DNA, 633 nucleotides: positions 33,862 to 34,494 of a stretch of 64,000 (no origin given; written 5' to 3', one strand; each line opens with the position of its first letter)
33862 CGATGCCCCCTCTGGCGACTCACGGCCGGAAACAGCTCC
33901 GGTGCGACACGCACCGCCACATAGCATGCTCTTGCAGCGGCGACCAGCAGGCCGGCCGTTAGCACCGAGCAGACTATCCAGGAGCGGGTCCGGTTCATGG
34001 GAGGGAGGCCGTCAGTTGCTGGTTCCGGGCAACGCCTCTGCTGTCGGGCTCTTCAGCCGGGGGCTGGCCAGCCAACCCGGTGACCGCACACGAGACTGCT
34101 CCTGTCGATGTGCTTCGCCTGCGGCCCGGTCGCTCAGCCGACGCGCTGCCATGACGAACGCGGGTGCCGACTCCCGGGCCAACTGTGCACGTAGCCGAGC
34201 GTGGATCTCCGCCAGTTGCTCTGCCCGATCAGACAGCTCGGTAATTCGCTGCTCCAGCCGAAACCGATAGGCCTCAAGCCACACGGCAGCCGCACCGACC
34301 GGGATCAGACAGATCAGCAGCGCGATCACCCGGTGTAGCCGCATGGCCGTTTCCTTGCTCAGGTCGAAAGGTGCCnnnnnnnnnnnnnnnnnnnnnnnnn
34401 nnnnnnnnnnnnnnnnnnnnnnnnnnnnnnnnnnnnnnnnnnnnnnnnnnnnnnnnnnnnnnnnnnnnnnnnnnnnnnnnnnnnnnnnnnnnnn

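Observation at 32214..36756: Minimal dcw fragment rsmH - LysM protein - ftsL-like - PBP(ftsI-like), ending convergently on ligA, with a LysM linker protein inserted where none is expected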

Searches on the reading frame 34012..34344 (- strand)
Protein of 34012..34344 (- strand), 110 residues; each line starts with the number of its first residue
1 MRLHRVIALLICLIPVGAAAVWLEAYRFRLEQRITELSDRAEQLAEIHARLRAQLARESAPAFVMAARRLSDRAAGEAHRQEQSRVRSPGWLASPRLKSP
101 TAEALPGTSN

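Call 4: search_protein_families(library=pfam, proteins=[window:34012-34344:-], max_evalue=0.1)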
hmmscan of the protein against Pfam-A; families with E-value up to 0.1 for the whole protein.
window:34012-34344:- (110 aa): 1 family
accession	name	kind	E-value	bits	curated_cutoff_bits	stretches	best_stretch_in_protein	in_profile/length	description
PF19009.6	DUF5738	-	0.0029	17.4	25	1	4-67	24-85/250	Domain of unknown function (DUF5738)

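Call 5: search_protein_families(library=ncbifam, proteins=[window:34012-34344:-], max_evalue=0.1)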
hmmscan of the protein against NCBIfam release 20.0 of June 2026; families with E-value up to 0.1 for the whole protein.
window:34012-34344:- (110 aa): 0 families

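Call 27: find_homologous_proteins(query=window:34012-34344:-, max_evalue=0.01)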
Query window:34012-34344:- (110 aa): 3 proteins with E <= 0.01 among 176 candidates.
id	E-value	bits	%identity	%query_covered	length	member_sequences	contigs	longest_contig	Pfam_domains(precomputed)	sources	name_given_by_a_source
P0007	8.4e-62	224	100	100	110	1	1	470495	-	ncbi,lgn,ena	-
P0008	2.0e-30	123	62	95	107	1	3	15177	-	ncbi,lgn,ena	-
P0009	5.6e-25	105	56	91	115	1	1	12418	-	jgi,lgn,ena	-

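Call 28: find_encoding_contigs(protein=P0008, flank=10000, max_places=4)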
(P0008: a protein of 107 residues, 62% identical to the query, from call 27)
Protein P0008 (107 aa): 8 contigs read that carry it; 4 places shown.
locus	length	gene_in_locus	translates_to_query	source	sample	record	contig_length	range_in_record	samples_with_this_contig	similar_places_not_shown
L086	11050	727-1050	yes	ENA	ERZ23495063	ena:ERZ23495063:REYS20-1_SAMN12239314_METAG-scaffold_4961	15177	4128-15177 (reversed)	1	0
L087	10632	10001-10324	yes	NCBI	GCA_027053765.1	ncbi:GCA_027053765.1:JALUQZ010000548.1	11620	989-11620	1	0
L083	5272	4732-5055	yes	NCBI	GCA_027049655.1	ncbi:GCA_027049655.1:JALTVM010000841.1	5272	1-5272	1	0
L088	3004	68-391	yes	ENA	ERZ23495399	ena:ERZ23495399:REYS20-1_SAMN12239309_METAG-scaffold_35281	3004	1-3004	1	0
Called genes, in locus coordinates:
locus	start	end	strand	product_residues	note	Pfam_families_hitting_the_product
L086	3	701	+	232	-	?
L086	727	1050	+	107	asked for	-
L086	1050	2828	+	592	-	PF03717:PBP_dimer, PF00905:Transpeptidase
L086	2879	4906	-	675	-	PF22745:Nlig-Ia, PF01653:DNA_ligase_aden, PF03120:OB_DNA_ligase, PF03119:DNA_ligase_ZBD, PF14520:HHH_5 (weak), PF12826:HHH_2, PF14520:HHH_5 (weak), PF00533:BRCT, +2 more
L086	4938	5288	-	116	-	PF12973:Cupin_7 (weak), PF00190:Cupin_1 (faint), PF02311:AraC_binding, PF07883:Cupin_2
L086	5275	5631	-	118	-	-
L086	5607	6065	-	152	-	PF00334:NDK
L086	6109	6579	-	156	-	PF14464:Prok-JAB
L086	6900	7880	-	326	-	PF00291:PALP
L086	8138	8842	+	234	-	-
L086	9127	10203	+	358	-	PF02563:Poly_export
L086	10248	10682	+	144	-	-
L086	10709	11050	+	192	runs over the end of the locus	-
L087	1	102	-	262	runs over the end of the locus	PF07608:DUF1571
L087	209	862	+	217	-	PF00753:Lactamase_B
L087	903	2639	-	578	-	PF16697:Yop-YscD_cpl, PF00498:FHA, PF01590:GAF, PF13185:GAF_2 (weak), PF13492:GAF_3 (weak), PF02518:HATPase_c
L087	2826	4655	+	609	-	PF02225:PA, PF04389:Peptidase_M28, PF01546:Peptidase_M20 (weak), PF13180:PDZ_2, PF00595:PDZ (weak), PF17820:PDZ_6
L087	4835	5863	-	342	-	PF02547:Queuosine_synth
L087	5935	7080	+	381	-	PF13439:Glyco_transf_4, PF13579:Glyco_trans_4_4, PF20706:GT4-conflict, PF00534:Glycos_transf_1, PF13692:Glyco_trans_1_4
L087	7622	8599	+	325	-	PF01795:Methyltransf_5, PF01209:Ubie_methyltran (faint)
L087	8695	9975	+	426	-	PF01476:LysM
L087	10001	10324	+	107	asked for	-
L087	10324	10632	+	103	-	?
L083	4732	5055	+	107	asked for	-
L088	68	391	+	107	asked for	-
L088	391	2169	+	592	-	PF03717:PBP_dimer, PF00905:Transpeptidase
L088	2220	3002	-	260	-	?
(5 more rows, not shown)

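Call 29: find_encoding_contigs(protein=P0009, flank=10000, max_places=4)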
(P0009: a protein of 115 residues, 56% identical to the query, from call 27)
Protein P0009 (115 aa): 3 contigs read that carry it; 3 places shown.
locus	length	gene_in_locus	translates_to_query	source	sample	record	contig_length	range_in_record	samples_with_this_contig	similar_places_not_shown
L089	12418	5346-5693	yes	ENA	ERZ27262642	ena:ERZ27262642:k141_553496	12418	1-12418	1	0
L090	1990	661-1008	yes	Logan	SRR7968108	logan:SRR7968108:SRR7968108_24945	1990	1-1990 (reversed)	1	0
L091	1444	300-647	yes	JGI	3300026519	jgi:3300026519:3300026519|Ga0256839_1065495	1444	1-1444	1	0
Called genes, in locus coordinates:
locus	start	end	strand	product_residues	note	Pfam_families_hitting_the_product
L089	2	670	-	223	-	?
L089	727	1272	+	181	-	-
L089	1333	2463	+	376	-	PF13439:Glyco_transf_4, PF13579:Glyco_trans_4_4, PF13524:Glyco_trans_1_2 (faint), PF20706:GT4-conflict (weak), PF00534:Glycos_transf_1, PF13692:Glyco_trans_1_4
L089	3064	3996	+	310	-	PF01795:Methyltransf_5, PF01209:Ubie_methyltran (faint), PF13847:Methyltransf_31 (faint), PF08241:Methyltransf_11 (faint), PF13649:Methyltransf_25 (weak)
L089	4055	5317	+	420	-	PF01476:LysM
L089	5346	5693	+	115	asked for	-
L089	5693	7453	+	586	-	PF03717:PBP_dimer, PF00905:Transpeptidase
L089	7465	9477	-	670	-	PF22745:Nlig-Ia, PF01653:DNA_ligase_aden, PF03120:OB_DNA_ligase, PF03119:DNA_ligase_ZBD, PF14520:HHH_5 (weak), PF00633:HHH (faint), PF12826:HHH_2, PF00533:BRCT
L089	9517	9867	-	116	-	PF12973:Cupin_7 (weak), PF02311:AraC_binding, PF07883:Cupin_2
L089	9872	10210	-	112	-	-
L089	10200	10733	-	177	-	PF00334:NDK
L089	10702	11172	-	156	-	PF14464:Prok-JAB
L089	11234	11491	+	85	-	-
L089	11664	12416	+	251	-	?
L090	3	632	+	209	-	?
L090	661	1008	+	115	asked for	-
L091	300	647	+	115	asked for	-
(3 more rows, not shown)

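Call 43: search_protein_representatives(alignment_id=A3)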
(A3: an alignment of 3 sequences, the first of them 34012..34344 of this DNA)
Query: 3 sequences, 110 profile positions. Proteins with E-value up to 0.001 (for the whole library): 8; up to 1e-10: 3; up to 1e-30: 1. The best 8 are listed.
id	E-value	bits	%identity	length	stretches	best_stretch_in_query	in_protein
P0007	9.7e-56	202.9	-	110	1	1-110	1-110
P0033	1.0e-21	93.4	-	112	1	1-82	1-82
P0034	3.4e-20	88.5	-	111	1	2-100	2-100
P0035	3.7e-08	49.8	-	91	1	1-75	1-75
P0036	1.2e-06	44.9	-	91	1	1-77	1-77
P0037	2.8e-06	43.7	-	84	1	1-77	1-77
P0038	8.5e-05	38.9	-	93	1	4-62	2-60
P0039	1.6e-04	38.1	-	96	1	1-66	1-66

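Call 46: search_solved_structures(query=A5, max_evalue=10, show_alignments=3)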
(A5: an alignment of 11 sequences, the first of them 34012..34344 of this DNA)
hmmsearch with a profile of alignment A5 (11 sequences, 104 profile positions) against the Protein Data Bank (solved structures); distinct sequences matched with E-value up to 10: 17.
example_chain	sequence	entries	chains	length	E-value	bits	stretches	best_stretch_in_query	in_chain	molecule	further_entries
6fkg_C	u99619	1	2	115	0.096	16.2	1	31-71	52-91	Rv1990c (MbcA)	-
6a0f_A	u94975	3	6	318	0.41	14.1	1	22-72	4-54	Protein N-terminal asparagine amidohydrolase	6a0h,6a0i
6a0e_A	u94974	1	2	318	0.46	14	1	22-71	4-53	Protein N-terminal asparagine amidohydrolase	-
5apt_A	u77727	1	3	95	0.53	13.8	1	29-77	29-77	GENERAL CONTROL PROTEIN GCN4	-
2wg6_A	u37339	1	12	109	0.55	13.8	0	30-53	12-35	GENERAL CONTROL PROTEIN GCN4, PROTEASOME-ACTIVATING NUCLEOTIDASE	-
5apu_A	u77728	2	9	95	0.6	13.6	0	29-58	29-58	GENERAL CONTROL PROTEIN GCN4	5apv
2wg5_A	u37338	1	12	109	0.8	13.2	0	30-52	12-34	GENERAL CONTROL PROTEIN GCN4, PROTEASOME-ACTIVATING NUCLEOTIDASE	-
5apx_A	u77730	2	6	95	0.85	13.1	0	29-57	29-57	GENERAL CONTROL PROTEIN GCN4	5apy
5apq_A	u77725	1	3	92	0.94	13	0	29-60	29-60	GENERAL CONTROL PROTEIN GCN4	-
4c7n_B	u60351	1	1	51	1.1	12.7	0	19-51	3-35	SYNTHETIC ALPHA-HELIX, IM10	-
5apw_A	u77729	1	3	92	1.1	12.7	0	29-57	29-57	GENERAL CONTROL PROTEIN GCN4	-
7o92_A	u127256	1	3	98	1.2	12.7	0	30-73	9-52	hypothetical protein UY81_C0065G0003 residues 18-54 from Candidatus Giovannonibacteria bac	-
4tl1_A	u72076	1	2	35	1.3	12.5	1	30-57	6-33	General control protein GCN4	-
28op_U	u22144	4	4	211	1.4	12.5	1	21-69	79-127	Centromere protein U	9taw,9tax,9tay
5aps_A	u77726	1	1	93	1.4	12.4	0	29-57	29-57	GENERAL CONTROL PROTEIN GCN4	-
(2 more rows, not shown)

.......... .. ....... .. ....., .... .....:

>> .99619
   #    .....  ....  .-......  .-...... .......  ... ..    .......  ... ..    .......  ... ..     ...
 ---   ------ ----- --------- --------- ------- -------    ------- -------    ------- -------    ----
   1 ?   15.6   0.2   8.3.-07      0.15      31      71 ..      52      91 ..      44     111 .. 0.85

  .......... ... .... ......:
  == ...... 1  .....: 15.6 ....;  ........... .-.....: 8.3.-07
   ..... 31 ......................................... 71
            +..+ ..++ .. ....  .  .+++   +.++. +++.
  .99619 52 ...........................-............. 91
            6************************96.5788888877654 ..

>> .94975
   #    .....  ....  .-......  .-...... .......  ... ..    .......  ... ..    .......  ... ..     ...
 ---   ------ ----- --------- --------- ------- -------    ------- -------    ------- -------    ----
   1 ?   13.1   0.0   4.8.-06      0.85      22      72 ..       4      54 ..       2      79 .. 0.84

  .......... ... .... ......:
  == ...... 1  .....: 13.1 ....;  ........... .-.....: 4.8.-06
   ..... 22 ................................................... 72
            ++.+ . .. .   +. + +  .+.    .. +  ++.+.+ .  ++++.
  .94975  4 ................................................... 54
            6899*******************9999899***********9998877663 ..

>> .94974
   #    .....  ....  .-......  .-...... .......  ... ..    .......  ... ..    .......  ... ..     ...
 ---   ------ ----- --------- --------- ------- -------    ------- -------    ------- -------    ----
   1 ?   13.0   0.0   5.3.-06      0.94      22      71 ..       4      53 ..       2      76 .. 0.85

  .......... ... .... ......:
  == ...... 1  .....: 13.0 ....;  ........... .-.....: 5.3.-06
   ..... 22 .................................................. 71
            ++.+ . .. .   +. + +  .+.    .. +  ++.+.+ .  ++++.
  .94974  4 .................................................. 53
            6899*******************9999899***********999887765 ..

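Call 47: search_protein_families(library=pfam, alignment_id=A5, max_evalue=10)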
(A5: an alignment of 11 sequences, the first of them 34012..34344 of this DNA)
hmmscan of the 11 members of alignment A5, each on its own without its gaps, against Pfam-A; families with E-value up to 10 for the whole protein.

A. member 1, window:34012-34344:- (110 aa): 3 families
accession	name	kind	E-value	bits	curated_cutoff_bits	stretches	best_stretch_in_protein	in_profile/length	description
PF19009.6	DUF5738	-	0.0029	17.4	25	1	4-67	24-85/250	Domain of unknown function (DUF5738)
PF00214.24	Calc_CGRP_IAPP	-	0.16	12.9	22.3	1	1-70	1-68/131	Calcitonin / CGRP / IAPP family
PF04145.20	Ctr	-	0.22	12.5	25.3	1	7-76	26-88/151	Ctr copper transporter family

B. families by the number of members that match (of 11 scanned): 17 families
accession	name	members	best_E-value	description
PF19009.6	DUF5738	2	0.0029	Domain of unknown function (DUF5738)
PF06305.16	LapA_dom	2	0.013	Lipopolysaccharide assembly protein A domain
PF12443.13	AKNA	2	0.022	AT-hook-containing transcription factor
PF07336.16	ABATE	1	0.0095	Putative stress-induced transcription regulator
PF04999.18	FtsL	1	0.029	Cell division protein FtsL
PF04977.20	DivIC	1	0.031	Septum formation initiator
PF08641.17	Mis14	1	0.032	Kinetochore protein Mis14 like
PF14389.11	Lzipper-MIP1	1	0.032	Leucine-zipper of ternary complex factor MIP1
PF03707.21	MHYT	1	0.1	Bacterial signalling protein N terminal repeat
PF24073.1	DUF7365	1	0.13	Coiled-coil region of unknown function (DUF7365)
PF06005.17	ZapB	1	0.13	Cell division protein ZapB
PF00214.24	Calc_CGRP_IAPP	1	0.16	Calcitonin / CGRP / IAPP family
PF25600.1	TRIM_CC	1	0.17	TRIM protein coiled-coil region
PF00170.26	bZIP_1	1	0.17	bZIP transcription factor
PF16559.10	GIT_CC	1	0.2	GIT coiled-coil Rho guanine nucleotide exchange factor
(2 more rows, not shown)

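Call 52: find_related_loci(query=A6, collection=metagenome_contigs, flank=7000)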
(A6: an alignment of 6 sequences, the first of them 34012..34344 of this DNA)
Query A6 (110 aa) in metagenome_contigs; peptide patterns used: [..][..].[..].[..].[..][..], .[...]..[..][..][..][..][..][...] (x = any residue, [..] = any of these).
600 stretches matched a pattern, but none encodes a relative of the query by tblastn (E <= 1e-3).
